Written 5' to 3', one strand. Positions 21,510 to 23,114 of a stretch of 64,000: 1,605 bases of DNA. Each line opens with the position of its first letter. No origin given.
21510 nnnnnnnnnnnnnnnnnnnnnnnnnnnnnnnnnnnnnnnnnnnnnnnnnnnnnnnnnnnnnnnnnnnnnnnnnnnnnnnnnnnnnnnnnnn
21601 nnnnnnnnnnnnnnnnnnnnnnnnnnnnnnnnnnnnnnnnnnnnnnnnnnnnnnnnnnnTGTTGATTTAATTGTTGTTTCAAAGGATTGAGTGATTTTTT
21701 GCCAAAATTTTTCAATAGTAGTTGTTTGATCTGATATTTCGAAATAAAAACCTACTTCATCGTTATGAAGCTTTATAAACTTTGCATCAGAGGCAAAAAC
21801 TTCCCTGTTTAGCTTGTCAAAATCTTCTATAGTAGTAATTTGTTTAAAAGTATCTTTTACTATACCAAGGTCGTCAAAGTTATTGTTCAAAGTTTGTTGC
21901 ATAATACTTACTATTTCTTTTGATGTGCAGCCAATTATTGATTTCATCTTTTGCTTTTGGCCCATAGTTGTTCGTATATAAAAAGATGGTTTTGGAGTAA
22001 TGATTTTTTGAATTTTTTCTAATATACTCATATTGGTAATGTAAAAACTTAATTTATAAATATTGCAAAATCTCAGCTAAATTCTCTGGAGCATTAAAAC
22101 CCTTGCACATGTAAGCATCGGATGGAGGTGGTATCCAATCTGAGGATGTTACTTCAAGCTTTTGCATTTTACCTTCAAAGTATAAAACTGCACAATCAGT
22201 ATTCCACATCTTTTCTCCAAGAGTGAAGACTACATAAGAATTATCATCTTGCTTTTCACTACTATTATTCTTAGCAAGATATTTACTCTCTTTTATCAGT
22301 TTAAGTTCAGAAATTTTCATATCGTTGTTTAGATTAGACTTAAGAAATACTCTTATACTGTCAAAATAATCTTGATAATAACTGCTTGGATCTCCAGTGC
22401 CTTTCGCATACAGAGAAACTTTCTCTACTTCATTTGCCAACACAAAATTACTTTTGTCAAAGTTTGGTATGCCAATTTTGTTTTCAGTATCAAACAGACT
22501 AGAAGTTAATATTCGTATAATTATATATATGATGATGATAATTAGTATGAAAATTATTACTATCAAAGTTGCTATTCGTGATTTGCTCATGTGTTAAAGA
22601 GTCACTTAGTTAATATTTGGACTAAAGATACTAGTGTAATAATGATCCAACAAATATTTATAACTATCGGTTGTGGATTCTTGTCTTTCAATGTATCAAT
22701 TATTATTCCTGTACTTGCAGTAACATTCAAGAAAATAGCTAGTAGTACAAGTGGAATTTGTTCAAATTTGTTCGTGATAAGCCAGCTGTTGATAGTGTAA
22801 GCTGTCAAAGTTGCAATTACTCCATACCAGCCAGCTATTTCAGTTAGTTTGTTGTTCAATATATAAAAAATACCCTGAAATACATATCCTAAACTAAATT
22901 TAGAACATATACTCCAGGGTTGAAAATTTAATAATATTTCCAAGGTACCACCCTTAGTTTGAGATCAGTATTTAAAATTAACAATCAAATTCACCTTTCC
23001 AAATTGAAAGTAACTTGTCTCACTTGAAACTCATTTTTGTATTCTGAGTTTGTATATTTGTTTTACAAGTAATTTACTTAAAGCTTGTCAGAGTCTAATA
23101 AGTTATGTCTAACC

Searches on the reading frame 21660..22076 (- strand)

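Call 24: search_protein_families(library=pfam, proteins=[window:21660-22076:-], max_evalue=0.01)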
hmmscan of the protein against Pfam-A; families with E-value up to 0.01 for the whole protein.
window:21660-22076:- (139 aa): 1 family
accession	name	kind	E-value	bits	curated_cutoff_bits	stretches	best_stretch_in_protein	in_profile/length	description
PF23007.1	DnaA_N-like_STI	-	0.009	16.5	27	0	110-138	50-78/86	STICHEL, DnaA_N-like alpha-beta domain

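Call 58: search_protein_families(library=ncbifam, proteins=[window:21660-22076:-], max_evalue=0.01)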
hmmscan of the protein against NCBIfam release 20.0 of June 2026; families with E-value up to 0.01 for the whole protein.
window:21660-22076:- (139 aa): 0 families

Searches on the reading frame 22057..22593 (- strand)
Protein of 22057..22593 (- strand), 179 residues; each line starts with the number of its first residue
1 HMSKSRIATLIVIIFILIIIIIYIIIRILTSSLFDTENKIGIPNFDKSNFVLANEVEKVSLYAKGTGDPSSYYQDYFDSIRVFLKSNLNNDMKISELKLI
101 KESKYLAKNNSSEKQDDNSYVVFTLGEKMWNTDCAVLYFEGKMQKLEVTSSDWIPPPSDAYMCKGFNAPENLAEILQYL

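Call 24: search_protein_families(library=pfam, proteins=[window:22057-22593:-], max_evalue=0.01)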
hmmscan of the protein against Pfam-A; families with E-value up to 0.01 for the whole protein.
window:22057-22593:- (179 aa): 0 families

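Call 58: search_protein_families(library=ncbifam, proteins=[window:22057-22593:-], max_evalue=0.01)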
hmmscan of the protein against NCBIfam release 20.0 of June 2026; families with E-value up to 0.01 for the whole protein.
window:22057-22593:- (179 aa): 0 families

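Call 61: search_protein_representatives(protein=window:22057-22593:-)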
Query: 179 residues. Proteins with E-value up to 0.001 (for the whole library): 1; up to 1e-10: 1; up to 1e-30: 1. The best 1 are listed.
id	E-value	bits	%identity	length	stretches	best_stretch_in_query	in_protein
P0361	5.2e-111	384.3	100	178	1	2-179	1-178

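Call 62: find_encoding_contigs(protein=window:22057-22590:-, flank=10000, max_places=10)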
Protein window:22057-22590:- (178 aa): no gene with exactly this product is on record in the collection.

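Call 63: list_cluster_members(proteins=[P0361])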
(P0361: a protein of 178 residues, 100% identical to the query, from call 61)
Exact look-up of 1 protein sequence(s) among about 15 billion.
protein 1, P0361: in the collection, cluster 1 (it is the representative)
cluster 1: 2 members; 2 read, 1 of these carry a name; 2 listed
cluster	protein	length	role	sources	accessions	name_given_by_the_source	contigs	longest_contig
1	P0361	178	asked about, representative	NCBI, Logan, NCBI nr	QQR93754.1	hypothetical protein IPJ91_01185 [bacterium] | MAG: hypothetical protein IPJ91_01185 [bacterium]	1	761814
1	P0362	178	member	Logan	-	-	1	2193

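Call 67: find_encoding_contigs(protein=P0362, flank=10000, max_places=10)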
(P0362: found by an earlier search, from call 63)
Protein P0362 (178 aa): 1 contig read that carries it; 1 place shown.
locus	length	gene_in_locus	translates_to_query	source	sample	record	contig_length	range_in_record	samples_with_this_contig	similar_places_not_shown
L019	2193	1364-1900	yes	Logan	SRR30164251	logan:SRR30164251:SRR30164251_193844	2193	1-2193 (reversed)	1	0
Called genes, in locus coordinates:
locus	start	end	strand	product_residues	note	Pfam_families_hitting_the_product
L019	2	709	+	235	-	?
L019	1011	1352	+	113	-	PF26604:CBU_0592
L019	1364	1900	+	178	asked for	-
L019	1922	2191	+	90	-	?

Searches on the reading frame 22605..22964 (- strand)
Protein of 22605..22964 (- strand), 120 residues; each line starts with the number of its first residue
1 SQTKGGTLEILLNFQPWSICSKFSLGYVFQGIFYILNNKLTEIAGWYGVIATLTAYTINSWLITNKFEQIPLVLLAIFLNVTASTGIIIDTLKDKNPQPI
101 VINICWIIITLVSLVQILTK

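Call 24: search_protein_families(library=pfam, proteins=[window:22605-22964:-], max_evalue=0.01)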
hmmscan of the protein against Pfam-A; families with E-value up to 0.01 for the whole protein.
window:22605-22964:- (120 aa): 0 families

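Call 58: search_protein_families(library=ncbifam, proteins=[window:22605-22964:-], max_evalue=0.01)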
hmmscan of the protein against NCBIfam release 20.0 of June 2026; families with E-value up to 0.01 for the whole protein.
window:22605-22964:- (120 aa): 1 family
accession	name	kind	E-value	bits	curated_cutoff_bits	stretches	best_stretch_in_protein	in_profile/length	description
NF047864.1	CBU_0592_membra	subfamily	3.5e-06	26.8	25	1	41-115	2-71/72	CBU_0592 family membrane protein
